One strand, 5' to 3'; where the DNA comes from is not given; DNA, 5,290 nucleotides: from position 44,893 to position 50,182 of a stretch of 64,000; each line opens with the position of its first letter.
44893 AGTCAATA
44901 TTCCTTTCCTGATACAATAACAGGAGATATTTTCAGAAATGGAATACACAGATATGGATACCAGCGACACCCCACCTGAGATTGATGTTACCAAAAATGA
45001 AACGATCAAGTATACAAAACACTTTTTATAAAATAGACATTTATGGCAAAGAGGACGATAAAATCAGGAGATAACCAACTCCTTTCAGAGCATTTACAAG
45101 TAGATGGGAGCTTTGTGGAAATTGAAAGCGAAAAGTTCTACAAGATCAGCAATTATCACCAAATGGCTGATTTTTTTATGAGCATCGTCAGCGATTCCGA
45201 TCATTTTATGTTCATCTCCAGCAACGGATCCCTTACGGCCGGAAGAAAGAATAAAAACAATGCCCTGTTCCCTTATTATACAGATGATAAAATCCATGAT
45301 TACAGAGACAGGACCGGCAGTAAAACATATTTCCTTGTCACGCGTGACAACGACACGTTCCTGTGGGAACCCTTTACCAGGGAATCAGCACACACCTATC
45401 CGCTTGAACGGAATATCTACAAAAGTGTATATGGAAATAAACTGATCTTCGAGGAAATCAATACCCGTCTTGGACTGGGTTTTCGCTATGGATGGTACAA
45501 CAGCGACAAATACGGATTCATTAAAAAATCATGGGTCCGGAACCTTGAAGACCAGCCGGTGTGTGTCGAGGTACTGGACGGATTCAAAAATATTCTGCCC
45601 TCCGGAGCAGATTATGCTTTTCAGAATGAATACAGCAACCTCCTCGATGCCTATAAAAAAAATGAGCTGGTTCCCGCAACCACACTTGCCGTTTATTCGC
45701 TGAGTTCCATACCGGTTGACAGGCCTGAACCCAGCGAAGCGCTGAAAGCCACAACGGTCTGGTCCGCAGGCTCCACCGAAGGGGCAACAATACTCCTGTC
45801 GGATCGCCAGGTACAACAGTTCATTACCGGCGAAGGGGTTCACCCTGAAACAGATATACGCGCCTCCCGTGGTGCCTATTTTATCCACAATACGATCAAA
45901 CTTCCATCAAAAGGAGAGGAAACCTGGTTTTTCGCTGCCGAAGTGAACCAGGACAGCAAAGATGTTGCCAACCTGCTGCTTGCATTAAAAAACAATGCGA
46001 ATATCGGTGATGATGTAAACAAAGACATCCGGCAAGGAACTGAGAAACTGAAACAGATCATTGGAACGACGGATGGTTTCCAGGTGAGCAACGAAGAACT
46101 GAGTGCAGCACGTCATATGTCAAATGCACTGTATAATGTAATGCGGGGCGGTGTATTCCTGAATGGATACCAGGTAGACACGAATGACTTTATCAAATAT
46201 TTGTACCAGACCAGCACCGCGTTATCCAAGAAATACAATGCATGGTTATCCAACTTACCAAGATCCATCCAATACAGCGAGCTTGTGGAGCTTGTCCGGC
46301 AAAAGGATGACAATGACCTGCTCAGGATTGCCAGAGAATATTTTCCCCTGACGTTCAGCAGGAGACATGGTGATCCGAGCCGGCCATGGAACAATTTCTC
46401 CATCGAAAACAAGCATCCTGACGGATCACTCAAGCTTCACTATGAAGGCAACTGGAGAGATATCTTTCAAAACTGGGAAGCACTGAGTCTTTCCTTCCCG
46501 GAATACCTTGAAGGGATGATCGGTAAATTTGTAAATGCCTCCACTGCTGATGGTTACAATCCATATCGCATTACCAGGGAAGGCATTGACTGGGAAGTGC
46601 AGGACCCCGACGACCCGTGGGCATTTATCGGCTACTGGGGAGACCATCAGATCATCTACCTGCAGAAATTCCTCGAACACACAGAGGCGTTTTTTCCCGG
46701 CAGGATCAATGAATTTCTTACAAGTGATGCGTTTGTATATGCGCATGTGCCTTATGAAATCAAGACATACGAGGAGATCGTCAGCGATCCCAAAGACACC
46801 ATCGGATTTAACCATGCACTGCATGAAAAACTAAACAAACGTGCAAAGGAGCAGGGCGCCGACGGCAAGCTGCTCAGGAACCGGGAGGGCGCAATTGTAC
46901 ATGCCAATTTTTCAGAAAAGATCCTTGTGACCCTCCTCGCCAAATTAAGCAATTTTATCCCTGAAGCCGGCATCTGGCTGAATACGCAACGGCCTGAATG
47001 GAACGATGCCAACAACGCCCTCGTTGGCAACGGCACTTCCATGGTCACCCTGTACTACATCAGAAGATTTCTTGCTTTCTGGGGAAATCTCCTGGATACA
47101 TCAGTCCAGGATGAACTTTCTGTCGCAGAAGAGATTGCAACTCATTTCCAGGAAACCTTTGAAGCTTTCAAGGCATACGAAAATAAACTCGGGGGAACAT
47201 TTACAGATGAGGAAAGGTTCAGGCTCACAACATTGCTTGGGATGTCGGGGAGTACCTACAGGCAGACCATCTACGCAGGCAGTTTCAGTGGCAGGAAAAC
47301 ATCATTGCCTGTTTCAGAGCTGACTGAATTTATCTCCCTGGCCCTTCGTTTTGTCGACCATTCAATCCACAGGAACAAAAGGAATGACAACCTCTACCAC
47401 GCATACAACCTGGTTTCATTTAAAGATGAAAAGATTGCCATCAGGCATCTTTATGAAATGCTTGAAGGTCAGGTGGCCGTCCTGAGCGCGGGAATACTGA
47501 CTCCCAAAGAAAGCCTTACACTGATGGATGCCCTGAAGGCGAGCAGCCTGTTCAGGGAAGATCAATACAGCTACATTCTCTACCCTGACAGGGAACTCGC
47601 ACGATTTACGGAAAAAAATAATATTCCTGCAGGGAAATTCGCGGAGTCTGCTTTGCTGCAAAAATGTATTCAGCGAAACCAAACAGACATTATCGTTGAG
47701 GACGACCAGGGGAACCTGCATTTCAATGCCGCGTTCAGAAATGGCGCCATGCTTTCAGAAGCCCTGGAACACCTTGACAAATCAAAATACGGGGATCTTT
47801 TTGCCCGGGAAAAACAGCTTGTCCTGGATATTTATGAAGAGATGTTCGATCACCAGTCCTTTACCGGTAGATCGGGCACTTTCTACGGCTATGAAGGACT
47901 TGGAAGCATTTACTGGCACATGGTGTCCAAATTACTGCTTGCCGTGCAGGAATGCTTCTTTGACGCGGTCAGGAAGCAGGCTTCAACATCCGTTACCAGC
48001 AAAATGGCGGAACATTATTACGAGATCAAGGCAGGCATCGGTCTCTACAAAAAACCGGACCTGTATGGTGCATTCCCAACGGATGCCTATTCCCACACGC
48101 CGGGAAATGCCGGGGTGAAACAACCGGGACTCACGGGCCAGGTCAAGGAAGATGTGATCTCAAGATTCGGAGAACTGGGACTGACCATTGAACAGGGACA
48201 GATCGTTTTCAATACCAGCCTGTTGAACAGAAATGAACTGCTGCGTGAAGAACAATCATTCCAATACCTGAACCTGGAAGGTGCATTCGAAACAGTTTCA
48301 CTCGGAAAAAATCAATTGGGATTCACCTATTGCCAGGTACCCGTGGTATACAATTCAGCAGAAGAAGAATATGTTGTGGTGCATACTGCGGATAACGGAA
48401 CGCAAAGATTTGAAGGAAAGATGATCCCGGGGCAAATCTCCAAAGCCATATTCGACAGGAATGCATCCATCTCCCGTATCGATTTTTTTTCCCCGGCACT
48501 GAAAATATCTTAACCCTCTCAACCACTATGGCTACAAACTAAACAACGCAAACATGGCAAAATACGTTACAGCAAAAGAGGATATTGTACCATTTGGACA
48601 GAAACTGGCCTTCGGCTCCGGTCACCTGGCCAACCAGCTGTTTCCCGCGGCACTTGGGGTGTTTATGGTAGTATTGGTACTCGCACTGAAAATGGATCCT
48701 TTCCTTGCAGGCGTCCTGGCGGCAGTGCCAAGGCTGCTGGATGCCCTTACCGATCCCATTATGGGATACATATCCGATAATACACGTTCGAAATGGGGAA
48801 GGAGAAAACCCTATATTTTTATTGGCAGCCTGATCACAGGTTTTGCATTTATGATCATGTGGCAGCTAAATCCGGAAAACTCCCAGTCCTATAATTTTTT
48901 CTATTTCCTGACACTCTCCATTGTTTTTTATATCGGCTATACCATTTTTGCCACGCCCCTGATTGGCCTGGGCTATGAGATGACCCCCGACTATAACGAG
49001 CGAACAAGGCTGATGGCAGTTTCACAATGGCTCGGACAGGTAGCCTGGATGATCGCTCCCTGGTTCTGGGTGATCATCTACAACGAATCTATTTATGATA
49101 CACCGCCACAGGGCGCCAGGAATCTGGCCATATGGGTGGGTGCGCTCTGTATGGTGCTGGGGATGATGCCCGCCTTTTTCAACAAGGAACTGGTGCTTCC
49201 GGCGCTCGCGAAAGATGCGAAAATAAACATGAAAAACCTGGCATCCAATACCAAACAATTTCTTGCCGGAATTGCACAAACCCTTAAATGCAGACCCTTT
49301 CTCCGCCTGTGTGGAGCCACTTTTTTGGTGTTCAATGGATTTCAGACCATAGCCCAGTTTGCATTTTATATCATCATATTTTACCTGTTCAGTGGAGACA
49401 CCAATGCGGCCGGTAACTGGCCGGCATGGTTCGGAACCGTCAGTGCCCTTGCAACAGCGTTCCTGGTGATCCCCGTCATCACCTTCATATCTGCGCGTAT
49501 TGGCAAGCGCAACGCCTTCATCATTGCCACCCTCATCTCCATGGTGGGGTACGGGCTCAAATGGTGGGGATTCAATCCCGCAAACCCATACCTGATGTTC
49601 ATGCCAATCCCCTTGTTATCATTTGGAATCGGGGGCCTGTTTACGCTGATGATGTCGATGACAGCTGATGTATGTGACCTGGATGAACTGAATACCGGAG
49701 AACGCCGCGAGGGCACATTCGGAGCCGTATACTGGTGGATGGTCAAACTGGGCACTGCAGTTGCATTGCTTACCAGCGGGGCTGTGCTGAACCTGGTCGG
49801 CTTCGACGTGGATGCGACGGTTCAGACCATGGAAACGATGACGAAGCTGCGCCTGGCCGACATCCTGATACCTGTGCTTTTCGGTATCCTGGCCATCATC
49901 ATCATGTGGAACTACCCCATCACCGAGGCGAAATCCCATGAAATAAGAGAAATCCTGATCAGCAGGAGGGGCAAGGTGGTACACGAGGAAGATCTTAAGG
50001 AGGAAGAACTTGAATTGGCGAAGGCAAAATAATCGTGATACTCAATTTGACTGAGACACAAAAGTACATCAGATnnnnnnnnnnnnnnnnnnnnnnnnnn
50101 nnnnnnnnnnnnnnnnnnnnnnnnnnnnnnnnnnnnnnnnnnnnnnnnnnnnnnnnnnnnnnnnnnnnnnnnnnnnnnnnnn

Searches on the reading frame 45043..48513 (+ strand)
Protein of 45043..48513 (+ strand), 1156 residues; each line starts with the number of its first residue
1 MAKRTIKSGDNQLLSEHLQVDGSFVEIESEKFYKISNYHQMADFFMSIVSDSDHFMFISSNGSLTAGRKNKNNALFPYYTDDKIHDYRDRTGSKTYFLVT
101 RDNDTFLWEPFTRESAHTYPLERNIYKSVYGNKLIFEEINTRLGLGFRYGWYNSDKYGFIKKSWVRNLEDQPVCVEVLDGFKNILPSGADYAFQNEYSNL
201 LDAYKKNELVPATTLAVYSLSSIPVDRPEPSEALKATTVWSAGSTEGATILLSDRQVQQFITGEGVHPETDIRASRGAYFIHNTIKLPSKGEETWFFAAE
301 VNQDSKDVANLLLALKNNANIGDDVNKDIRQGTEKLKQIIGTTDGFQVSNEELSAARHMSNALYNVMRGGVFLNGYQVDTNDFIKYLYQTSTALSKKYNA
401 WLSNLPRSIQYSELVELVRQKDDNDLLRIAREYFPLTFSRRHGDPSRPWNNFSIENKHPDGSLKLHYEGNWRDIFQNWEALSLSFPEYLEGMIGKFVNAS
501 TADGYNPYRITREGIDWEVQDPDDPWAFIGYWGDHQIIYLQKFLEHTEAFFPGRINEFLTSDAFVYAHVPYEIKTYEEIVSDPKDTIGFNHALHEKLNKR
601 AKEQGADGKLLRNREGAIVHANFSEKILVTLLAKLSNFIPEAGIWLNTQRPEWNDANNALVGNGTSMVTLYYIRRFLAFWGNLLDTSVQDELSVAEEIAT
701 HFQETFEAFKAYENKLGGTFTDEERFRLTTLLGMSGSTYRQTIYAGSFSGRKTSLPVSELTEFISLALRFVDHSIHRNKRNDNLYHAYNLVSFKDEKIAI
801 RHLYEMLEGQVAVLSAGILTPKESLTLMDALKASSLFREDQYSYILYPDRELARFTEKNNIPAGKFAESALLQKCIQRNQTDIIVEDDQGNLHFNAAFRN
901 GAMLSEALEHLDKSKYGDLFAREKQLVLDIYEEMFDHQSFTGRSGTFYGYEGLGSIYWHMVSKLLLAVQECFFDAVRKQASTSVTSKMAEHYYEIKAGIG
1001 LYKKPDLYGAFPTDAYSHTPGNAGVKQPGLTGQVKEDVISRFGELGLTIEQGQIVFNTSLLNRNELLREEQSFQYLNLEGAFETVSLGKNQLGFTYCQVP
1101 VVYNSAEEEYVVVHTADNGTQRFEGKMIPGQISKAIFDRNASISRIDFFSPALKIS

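Call 6: search_protein_families(library=pfam, proteins=[window:45043-48513:+], max_evalue=0.001)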
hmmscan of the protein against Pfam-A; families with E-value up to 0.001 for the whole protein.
window:45043-48513:+ (1156 aa): 0 families

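Call 10: search_protein_families(library=ncbifam, proteins=[window:45043-48513:+], max_evalue=0.001)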
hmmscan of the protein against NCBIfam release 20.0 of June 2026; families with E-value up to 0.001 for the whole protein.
window:45043-48513:+ (1156 aa): 1 family
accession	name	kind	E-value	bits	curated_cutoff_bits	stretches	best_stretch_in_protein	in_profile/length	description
NF058639.1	GH149_beta_1_3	equivalog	0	1661.6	1150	1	18-1147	3-1130/1134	1,3-beta-D-glucan phosphorylase, GH149 family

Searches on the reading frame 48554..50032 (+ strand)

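Call 6: search_protein_families(library=pfam, proteins=[window:48554-50032:+], max_evalue=0.001)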
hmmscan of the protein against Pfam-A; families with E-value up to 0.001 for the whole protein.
window:48554-50032:+ (492 aa): 3 families
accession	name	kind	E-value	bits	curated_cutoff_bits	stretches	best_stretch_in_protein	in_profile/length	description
PF13347.12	MFS_2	-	2.5e-66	224.4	27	1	20-458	2-427/427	MFS/sugar transport protein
PF07690.21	MFS_1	-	2.3e-20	73.3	33.4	2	31-404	12-346/347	Major Facilitator Superfamily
PF03209.21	PUCC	-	8.4e-08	32.1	21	1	40-107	5-75/401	PUCC protein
